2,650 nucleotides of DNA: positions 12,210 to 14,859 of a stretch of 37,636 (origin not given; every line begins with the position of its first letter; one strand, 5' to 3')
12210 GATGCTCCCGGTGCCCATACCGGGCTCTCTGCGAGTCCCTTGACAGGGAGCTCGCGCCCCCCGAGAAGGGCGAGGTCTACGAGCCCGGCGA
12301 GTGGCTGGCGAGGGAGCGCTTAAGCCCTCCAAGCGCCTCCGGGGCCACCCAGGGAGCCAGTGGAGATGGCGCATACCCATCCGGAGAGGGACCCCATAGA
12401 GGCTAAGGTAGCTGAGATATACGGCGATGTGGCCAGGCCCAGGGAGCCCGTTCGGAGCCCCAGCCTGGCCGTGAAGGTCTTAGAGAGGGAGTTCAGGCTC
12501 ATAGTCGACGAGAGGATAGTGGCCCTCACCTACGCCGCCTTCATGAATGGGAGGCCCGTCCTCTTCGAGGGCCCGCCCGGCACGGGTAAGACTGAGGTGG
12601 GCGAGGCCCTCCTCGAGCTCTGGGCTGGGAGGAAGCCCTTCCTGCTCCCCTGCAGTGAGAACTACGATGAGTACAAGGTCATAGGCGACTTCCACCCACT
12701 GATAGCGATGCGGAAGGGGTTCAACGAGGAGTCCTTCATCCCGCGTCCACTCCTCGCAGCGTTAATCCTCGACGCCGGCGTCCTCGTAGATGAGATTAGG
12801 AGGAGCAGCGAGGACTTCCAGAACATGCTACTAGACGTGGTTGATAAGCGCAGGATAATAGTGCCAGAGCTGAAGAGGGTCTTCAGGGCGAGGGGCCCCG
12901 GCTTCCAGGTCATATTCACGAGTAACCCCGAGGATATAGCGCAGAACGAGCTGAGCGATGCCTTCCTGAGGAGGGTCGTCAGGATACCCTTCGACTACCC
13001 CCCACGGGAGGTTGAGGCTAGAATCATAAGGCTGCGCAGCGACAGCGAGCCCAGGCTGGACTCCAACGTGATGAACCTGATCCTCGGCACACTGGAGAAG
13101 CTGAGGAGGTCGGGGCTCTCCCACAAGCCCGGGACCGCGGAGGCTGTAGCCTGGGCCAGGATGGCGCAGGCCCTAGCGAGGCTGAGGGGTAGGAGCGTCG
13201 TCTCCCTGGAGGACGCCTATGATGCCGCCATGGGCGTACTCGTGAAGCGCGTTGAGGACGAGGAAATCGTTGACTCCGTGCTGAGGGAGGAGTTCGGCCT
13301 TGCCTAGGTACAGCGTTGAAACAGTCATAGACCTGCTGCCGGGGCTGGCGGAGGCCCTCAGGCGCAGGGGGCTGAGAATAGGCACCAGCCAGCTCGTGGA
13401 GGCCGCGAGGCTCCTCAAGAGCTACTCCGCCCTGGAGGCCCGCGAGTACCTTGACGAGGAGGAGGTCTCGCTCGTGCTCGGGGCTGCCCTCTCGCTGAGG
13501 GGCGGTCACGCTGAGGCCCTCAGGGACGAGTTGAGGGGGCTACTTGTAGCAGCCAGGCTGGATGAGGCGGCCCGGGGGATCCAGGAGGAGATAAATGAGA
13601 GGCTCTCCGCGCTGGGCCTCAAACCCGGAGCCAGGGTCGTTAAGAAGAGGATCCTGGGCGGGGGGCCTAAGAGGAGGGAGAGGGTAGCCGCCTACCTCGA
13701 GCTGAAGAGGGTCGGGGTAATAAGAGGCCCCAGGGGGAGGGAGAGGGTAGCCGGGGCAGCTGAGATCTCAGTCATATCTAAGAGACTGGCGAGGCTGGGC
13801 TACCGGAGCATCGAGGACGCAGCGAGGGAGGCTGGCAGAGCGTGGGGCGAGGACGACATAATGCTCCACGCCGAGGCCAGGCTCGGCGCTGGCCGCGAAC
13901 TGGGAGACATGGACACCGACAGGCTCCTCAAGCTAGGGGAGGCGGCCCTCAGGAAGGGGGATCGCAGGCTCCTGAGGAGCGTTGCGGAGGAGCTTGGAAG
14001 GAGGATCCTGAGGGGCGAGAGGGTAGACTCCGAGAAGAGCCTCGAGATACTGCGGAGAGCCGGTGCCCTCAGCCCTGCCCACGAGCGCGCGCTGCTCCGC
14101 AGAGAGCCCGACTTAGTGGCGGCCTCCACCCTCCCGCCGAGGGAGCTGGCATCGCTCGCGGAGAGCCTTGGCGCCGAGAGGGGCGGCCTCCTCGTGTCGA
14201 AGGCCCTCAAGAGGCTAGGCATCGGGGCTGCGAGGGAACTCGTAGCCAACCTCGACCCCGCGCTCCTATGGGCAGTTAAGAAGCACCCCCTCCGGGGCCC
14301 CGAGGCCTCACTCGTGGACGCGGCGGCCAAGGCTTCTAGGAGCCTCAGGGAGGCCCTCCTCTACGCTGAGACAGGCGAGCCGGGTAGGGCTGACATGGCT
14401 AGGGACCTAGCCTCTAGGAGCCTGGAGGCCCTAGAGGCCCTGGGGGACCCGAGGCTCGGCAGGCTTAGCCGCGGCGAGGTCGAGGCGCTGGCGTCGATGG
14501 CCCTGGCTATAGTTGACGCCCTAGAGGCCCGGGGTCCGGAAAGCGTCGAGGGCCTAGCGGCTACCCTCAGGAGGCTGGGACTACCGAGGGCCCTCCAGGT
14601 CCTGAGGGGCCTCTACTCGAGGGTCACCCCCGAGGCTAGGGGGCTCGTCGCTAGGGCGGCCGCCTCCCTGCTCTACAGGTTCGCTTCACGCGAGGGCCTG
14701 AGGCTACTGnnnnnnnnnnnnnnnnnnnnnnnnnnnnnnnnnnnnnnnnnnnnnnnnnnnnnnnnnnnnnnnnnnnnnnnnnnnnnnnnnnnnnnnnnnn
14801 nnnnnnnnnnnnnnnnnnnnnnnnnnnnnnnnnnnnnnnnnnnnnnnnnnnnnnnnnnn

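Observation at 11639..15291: Solo Cas4-family nuclease nested with a MoxR-class AAA+ ATPase and an unusually long CoxE/NorD-like vWA protein, welded onto ileS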

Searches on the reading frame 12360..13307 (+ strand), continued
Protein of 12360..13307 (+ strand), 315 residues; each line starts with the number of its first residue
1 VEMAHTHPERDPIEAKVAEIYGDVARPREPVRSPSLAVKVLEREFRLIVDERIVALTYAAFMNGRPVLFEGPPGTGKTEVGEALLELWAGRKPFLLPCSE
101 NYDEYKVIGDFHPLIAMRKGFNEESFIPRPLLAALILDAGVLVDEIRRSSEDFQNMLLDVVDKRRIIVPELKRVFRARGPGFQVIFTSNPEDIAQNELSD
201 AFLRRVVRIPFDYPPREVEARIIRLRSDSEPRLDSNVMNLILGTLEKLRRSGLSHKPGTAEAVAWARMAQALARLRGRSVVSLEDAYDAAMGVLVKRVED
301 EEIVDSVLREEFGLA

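Call 101: find_encoding_contigs(protein=P0302, flank=9000, max_places=1)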
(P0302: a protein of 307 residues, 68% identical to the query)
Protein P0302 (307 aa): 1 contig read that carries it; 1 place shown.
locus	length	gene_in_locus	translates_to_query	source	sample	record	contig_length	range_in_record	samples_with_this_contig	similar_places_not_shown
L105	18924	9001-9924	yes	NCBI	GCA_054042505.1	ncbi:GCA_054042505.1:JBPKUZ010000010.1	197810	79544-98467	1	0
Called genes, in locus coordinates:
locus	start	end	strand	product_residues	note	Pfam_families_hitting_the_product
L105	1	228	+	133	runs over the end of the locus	-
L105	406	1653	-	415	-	PF04894:Nre_N, PF04895:Nre_C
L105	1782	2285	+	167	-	PF00149:Metallophos, PF12850:Metallophos_2, PF14582:Metallophos_3 (faint)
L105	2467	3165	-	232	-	-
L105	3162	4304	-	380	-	PF04406:TP6A_N, PF20768:Topo_VI_alpha, PF21180:TOP6A-Spo11_Toprim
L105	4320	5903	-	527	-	PF02518:HATPase_c, PF13589:HATPase_c_3, PF05833:NFACT_N (weak), PF09239:Topo-VIb_trans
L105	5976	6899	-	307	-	PF01916:DS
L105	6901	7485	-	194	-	PF00596:Aldolase_II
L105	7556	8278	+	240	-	PF00181:Ribosomal_L2_N (weak), PF03947:Ribosomal_L2_C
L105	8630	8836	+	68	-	PF12797:Fer4_2 (weak), PF12837:Fer4_6 (weak), PF13237:Fer4_10, PF14697:Fer4_21, PF00037:Fer4, PF13183:Fer4_8 (weak), PF13187:Fer4_9, PF12838:Fer4_7, +9 more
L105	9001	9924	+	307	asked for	PF07728:AAA_5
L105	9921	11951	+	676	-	PF13519:VWA_2 (faint), PF05762:VWA_CoxE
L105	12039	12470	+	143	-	PF00203:Ribosomal_S19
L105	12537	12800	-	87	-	-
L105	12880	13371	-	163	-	PF03692:CxxCxxCC (weak)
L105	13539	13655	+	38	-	-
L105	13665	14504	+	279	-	PF02598:Methyltrn_RNA_3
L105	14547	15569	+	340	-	PF00297:Ribosomal_L3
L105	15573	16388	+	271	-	PF00573:Ribosomal_L4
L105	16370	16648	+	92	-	PF00276:Ribosomal_L23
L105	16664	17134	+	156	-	PF00237:Ribosomal_L22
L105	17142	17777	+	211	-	PF07650:KH_2, PF00189:Ribosomal_S3_C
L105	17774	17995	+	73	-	PF00831:Ribosomal_L29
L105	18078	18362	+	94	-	PF01868:RNase_P-MRP_p29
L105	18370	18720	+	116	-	PF00366:Ribosomal_S17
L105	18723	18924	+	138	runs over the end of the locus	PF00238:Ribosomal_L14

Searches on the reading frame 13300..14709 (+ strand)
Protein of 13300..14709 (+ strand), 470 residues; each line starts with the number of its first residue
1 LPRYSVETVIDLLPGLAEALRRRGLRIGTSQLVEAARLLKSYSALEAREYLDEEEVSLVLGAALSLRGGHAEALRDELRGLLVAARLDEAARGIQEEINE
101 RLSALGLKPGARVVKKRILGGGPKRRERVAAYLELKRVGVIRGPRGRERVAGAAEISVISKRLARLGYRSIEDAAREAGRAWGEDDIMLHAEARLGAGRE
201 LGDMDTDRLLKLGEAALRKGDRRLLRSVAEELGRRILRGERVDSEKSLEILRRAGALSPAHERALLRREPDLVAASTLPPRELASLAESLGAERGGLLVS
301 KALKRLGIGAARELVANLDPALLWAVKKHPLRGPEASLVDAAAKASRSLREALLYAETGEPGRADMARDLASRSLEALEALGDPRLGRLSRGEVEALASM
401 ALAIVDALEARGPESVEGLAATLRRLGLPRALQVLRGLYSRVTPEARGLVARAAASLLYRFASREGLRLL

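Call 87: predict_structure(alignment_id=A6)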
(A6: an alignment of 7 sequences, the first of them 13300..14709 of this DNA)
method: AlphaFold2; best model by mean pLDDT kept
length: 470 residues; sequences in the alignment: 7
mean_pLDDT: 87.3   pTM: 0.63
mean pLDDT of the five models: 87.3, 86.3, 85.5, 84.6, 84.1
residues with pLDDT >= 90: 242; 70-90: 198; 50-70: 24; < 50: 6
segments of 3 or more residues with pLDDT < 50: 467-470
pLDDT, mean of each block of 10 residues (from residue 1): 82 90 88 93 90 90 80 87 85 94 91 82 79 90 86 94 90 78 72 59 85 90 91 94 94 94 94 92 94 93 94 95 95 95 97 92 96 93 87 93 89 72 80 86 82 83 55
secondary structure, 60 per line:
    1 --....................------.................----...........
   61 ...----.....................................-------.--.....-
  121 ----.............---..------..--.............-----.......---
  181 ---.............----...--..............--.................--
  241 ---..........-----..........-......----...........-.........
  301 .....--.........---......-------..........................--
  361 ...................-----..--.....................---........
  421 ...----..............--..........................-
elements in order: E3-5 H6-22 H29-45 E50-52 H53-63 H68-104 H115-119 H125-137 H153-165 H171-177 H184-196 H206-219 H222-238 H244-253 H259-268 H270-275 H280-290 H292-305 H308-316 H320-325 H333-358 H361-379 H391-409 H413-423 H428-441 H444-469

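Call 90: fold_search(model_id=the predicted structure, library=pdb)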
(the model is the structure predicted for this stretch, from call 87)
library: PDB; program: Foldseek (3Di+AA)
matches with E <= 10: 560; with E <= 0.001: 0
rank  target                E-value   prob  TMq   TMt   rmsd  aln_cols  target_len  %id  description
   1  9i05_Xj               4.7e-02  0.57  0.18  0.15  25.3       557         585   14  Cryo-EM structure of the large subunit of the mitochondrial ribosome from Toxoplasma gondii (released 2025-06-11)
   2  4buj_F                5.3e-02  0.60  0.19  0.08  21.6       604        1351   12  Crystal structure of the S. cerevisiae Ski2-3-8 complex (released 2013-08-28)
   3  6ted_Q                7.4e-02  0.47  0.18  0.12  19.5       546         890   12  Structure of complete, activated transcription complex Pol II-DSIF-PAF-SPT6 uncovers allosteric elongation activation  (released 2020-07-22)
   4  8r5o_F                9.2e-02  0.44  0.17  0.16  16.2       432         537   14  Plastid-encoded RNA polymerase (released 2024-03-13)
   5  9e5c_6r               1.1e-01  0.80  0.22  0.26  14.7       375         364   14  Cryo-EM structure of 96 nm repeat of microtubule doublet from T. brucei flagellum (released 2025-03-12)
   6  8qcb_B                1.1e-01  0.44  0.18  0.14  23.9       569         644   13  CryoEM structure of a S. Cerevisiae Ski2387 complex in the open state (released 2023-11-08)
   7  8fy4_B                1.1e-01  0.41  0.19  0.16  24.7       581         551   13  Structure of NOT1:NOT10:NOT11 module of the chicken CCR4-NOT complex (released 2023-08-30)
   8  8a3t_J                1.2e-01  0.28  0.14  0.13  28.4       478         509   13  S. cerevisiae APC/C-Cdh1 complex (released 2022-08-31)
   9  7yeh_A                1.3e-01  0.41  0.16  0.08  22.7       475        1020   14  Cryo-EM structure of human OGT-OGA complex (released 2023-07-12)
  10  5l9t_X                1.5e-01  0.35  0.15  0.17  22.6       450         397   12  Model of human Anaphase-promoting complex/Cyclosome (APC/C-CDH1) with E2 UBE2S poised for polyubiquitination where UBE (released 2016-10-26)
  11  9dze_a                1.7e-01  0.66  0.17  0.25  15.8       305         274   16  Computationally Designed Bifaceted Protein Nanomaterial pD5-14 (released 2024-10-30)
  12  5a7d_G                1.7e-01  0.28  0.14  0.18  23.0       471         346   14  Tetrameric assembly of LGN with Inscuteable (released 2016-08-03)
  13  5i9f_A                1.8e-01  0.38  0.17  0.20  25.4       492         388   14  Crystal structure of designed pentatricopeptide repeat protein dPPR-U10 in complex with its target RNA U10 (released 2016-04-27)
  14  6w2q                  2.0e-01  0.87  0.17  0.33  10.2       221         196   21  Junction 34, DHR53-DHR4 (released 2020-04-15)
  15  9gyt_g                2.0e-01  0.30  0.19  0.17  17.3       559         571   14  High resolution structure of B. oleracea mitoribosome (released 2025-10-15)
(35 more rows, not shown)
